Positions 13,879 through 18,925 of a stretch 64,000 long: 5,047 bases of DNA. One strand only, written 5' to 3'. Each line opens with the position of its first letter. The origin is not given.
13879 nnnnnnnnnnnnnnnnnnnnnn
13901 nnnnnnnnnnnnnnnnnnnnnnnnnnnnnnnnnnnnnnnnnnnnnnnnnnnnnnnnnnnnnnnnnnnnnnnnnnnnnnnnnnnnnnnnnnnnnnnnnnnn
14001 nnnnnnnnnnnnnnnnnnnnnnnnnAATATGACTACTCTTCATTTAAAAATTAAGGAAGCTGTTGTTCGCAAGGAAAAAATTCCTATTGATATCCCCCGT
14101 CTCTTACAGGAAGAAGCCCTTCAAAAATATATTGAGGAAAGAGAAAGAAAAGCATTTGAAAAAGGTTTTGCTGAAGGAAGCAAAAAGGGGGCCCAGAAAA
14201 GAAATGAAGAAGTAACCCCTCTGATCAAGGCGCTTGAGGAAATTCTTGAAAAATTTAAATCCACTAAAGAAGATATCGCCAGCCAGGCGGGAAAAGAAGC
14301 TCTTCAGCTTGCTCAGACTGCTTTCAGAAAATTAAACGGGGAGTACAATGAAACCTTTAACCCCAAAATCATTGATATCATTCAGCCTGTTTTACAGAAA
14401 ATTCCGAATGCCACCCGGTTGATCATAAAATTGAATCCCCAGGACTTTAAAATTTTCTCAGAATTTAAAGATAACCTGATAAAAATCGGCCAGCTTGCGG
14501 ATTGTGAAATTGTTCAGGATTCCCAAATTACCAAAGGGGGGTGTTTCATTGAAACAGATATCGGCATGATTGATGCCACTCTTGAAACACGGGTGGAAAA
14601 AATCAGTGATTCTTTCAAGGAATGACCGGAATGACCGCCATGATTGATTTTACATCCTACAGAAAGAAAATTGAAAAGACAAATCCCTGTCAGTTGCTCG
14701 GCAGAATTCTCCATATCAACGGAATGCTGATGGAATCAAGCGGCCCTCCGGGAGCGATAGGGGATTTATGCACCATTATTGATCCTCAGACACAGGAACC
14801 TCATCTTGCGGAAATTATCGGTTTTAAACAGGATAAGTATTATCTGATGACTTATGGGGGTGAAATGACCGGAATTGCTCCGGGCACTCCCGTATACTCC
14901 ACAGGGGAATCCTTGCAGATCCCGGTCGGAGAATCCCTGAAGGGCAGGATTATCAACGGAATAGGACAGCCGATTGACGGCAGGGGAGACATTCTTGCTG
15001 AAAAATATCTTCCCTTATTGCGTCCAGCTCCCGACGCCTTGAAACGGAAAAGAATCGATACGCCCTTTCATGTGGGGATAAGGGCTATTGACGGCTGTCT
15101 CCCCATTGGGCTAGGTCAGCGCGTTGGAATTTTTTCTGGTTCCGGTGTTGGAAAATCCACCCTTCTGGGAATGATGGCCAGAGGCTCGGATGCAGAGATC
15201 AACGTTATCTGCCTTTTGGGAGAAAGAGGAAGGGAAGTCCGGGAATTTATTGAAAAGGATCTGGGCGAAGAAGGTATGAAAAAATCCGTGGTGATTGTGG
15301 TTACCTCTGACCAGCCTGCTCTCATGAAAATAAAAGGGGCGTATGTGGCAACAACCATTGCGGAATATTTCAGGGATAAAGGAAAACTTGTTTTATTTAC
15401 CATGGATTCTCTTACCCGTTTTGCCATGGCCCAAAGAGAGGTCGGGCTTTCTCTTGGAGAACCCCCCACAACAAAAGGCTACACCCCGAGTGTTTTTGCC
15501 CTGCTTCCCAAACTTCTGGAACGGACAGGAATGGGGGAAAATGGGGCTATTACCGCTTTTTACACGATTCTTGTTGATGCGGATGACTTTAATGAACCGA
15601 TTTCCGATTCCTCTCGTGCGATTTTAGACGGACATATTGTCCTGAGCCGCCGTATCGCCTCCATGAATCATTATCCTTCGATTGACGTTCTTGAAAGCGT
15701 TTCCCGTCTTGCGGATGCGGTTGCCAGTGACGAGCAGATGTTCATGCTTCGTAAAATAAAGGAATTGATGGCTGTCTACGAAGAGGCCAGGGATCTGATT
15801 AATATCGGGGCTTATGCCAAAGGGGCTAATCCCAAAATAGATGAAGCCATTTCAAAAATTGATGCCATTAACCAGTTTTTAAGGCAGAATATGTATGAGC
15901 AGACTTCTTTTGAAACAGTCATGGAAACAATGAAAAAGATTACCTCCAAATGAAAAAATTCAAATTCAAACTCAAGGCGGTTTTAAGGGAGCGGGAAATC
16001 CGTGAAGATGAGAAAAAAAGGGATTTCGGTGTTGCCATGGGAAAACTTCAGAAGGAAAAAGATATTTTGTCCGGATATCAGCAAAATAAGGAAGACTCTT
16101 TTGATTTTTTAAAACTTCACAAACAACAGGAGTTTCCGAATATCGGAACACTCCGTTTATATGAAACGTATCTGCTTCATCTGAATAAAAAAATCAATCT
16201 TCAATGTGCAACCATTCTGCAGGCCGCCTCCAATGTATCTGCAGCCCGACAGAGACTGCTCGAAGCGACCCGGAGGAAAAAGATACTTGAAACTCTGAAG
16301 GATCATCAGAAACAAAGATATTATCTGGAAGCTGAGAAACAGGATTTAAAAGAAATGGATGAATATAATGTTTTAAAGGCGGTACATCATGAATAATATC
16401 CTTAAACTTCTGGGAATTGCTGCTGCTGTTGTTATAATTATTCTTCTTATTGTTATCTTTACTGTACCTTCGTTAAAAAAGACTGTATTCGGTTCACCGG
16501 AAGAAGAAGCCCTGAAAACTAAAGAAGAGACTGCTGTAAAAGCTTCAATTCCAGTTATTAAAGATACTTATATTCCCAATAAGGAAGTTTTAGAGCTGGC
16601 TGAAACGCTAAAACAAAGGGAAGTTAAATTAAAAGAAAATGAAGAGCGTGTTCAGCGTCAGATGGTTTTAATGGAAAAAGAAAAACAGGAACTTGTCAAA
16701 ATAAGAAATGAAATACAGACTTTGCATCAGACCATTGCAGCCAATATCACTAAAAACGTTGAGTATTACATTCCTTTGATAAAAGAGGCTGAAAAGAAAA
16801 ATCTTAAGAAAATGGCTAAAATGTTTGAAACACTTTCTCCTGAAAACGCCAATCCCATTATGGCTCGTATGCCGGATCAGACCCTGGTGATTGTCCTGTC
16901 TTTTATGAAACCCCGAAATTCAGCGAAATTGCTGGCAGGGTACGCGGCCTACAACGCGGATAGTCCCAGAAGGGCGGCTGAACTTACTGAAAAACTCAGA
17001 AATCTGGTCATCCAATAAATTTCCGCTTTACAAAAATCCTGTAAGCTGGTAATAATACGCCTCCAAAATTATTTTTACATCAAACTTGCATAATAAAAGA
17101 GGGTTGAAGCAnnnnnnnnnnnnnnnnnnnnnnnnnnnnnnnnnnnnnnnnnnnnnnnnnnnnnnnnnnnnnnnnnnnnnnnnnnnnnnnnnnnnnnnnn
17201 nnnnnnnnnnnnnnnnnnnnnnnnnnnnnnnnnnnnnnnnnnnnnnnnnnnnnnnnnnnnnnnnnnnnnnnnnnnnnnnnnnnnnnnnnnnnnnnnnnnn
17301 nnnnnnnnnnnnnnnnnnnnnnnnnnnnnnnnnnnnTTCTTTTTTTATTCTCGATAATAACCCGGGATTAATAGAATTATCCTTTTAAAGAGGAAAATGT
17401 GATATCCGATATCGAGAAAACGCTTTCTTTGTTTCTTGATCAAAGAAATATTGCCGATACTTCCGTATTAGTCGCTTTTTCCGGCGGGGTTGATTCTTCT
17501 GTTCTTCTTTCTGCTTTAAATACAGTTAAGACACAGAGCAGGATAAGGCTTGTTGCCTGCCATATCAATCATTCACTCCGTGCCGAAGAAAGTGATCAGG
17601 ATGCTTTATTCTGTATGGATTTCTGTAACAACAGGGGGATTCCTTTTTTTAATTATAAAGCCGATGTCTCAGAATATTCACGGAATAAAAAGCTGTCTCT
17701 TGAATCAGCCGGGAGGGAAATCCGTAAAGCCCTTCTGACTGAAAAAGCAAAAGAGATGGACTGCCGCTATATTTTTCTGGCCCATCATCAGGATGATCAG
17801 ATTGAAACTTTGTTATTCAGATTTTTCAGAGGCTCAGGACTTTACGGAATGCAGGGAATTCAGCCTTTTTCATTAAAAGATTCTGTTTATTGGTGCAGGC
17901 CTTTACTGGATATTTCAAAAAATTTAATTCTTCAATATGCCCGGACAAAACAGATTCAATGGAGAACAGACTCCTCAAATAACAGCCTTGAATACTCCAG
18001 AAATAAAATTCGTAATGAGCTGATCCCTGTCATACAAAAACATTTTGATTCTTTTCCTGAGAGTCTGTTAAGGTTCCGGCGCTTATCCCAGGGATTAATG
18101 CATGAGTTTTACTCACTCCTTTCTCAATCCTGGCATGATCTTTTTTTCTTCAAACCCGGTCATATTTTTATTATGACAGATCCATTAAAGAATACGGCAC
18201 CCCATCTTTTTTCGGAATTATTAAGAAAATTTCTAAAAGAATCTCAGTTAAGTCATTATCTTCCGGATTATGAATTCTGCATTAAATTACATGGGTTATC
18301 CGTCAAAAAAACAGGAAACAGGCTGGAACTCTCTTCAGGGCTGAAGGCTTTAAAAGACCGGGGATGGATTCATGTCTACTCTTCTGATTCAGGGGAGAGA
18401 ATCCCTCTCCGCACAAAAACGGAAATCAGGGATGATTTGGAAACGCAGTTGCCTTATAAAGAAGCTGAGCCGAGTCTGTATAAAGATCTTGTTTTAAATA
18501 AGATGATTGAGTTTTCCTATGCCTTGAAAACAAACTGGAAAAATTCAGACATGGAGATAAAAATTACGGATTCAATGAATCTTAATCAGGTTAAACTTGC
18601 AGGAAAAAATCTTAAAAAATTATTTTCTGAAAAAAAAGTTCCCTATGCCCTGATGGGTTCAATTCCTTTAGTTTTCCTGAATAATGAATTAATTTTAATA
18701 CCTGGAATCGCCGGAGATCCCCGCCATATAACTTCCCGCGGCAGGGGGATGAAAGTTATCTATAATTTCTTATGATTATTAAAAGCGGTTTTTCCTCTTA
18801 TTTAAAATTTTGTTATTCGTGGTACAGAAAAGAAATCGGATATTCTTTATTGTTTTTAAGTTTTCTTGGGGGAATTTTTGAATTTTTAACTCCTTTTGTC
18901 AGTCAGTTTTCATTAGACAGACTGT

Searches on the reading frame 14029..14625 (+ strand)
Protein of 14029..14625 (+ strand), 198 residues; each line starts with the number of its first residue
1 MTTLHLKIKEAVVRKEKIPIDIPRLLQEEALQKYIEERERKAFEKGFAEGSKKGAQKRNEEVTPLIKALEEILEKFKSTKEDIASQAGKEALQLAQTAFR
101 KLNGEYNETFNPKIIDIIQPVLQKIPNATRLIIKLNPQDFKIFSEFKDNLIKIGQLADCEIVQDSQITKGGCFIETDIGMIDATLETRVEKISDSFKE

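Call 20: search_protein_families(library=pfam, proteins=[window:14029-14625:+], max_evalue=0.0001)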
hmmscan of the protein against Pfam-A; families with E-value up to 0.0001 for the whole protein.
window:14029-14625:+ (198 aa): 1 family
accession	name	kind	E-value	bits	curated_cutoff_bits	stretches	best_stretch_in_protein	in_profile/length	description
PF02108.21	FliH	-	3e-19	69.6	24.1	1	66-192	4-128/128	Flagellar assembly protein FliH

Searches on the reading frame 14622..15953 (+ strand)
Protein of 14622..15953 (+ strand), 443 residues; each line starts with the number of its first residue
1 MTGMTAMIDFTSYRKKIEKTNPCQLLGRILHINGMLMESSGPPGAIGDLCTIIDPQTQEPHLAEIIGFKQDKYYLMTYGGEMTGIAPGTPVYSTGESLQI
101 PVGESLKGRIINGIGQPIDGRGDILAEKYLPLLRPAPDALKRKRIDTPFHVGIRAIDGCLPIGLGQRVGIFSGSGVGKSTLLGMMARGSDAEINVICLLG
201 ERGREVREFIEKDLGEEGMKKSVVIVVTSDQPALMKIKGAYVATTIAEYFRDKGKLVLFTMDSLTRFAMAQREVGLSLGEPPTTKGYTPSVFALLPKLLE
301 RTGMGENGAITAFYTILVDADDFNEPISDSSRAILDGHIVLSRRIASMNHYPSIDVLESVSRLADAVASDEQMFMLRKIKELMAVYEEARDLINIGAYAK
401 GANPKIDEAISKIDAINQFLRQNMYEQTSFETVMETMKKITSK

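Call 20: search_protein_families(library=pfam, proteins=[window:14622-15953:+], max_evalue=0.0001)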
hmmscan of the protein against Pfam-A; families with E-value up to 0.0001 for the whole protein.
window:14622-15953:+ (443 aa): 2 families
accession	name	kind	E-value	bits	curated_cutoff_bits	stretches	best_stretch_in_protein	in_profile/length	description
PF00006.31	ATP-synt_ab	-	4.7e-86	288.3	29.5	1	152-361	1-213/213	ATP synthase alpha/beta family, nucleotide-binding domain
PF18269.6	T3SS_ATPase_C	-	1.8e-25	89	22.7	1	369-438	2-71/72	T3SS EscN ATPase C-terminal domain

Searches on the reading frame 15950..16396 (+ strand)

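Call 58: search_protein_families(library=pfam, proteins=[window:15950-16396:+], max_evalue=0.05)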
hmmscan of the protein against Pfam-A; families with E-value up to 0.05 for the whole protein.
window:15950-16396:+ (148 aa): 1 family
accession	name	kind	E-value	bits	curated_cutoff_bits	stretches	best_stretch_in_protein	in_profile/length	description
PF02050.21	FliJ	-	6.3e-12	46.3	28.4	1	20-141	1-120/123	Flagellar FliJ protein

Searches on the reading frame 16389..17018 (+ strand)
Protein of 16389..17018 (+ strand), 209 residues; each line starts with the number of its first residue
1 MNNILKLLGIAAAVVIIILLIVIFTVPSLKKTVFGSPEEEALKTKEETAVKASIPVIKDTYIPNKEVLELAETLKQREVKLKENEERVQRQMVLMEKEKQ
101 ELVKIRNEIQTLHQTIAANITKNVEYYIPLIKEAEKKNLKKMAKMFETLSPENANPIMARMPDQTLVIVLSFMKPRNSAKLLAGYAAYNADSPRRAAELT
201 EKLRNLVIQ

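Call 20: search_protein_families(library=pfam, proteins=[window:16389-17018:+], max_evalue=0.0001)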
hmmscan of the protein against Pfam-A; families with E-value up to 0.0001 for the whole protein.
window:16389-17018:+ (209 aa): 0 families

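Call 58: search_protein_families(library=pfam, proteins=[window:16389-17018:+], max_evalue=0.05)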
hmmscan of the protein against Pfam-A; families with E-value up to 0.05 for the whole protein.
window:16389-17018:+ (209 aa): 5 families
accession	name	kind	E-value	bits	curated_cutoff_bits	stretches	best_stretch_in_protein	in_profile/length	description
PF06818.20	Fez1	-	0.013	16.5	34.4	1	41-135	27-122/199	Fez1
PF13786.12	DUF4179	-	0.016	16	30.1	0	2-52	3-35/94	Domain of unknown function (DUF4179)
PF03448.22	MgtE_N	-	0.026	15.5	25.9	0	140-183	28-71/102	MgtE intracellular N domain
PF18895.5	T4SS_pilin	-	0.034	14.7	26.6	0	2-41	10-45/71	Type IV secretion system pilin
PF23335.1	Beta-prop_IFT80_2nd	-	0.045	12.9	27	0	100-169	161-231/287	IFT80 second beta-propeller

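Call 76: search_protein_families(library=ncbifam, proteins=[window:16389-17018:+], max_evalue=0.05)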
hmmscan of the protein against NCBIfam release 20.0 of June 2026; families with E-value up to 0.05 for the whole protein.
window:16389-17018:+ (209 aa): 5 families
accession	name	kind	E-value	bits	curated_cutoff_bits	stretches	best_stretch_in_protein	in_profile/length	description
NF047368.1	collar_FlbB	equivalog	8.4e-06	25.7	110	1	10-174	10-160/193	periplasmic-type flagellar collar protein FlbB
TIGR03319.1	RNase_Y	equivalog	0.00013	20.6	454.35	1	32-146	36-145/514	ribonuclease Y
TIGR00344.1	alaS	equivalog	0.013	13.7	457.05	1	61-173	701-811/847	alanine--tRNA ligase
NF049919.1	DesA_ISL3_tail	domain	0.014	15.8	30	1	68-150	36-119/122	DesA/ISL3 alpha bundle tail domain-containing protein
NF008441.0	PRK11285.1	equivalog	0.045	12.8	378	0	6-58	174-224/333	L-arabinose ABC transporter permease AraH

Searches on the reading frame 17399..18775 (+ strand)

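Call 20: search_protein_families(library=pfam, proteins=[window:17399-18775:+], max_evalue=0.0001)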
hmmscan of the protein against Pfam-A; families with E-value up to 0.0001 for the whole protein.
window:17399-18775:+ (458 aa): 2 families
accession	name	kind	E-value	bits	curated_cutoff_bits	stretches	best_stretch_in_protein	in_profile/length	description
PF01171.26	ATP_bind_3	-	1.3e-53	181.9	27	1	23-207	2-182/182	PP-loop family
PF11734.13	TilS_C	-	3.1e-07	30.1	22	1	402-446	20-64/74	TilS substrate C-terminal domain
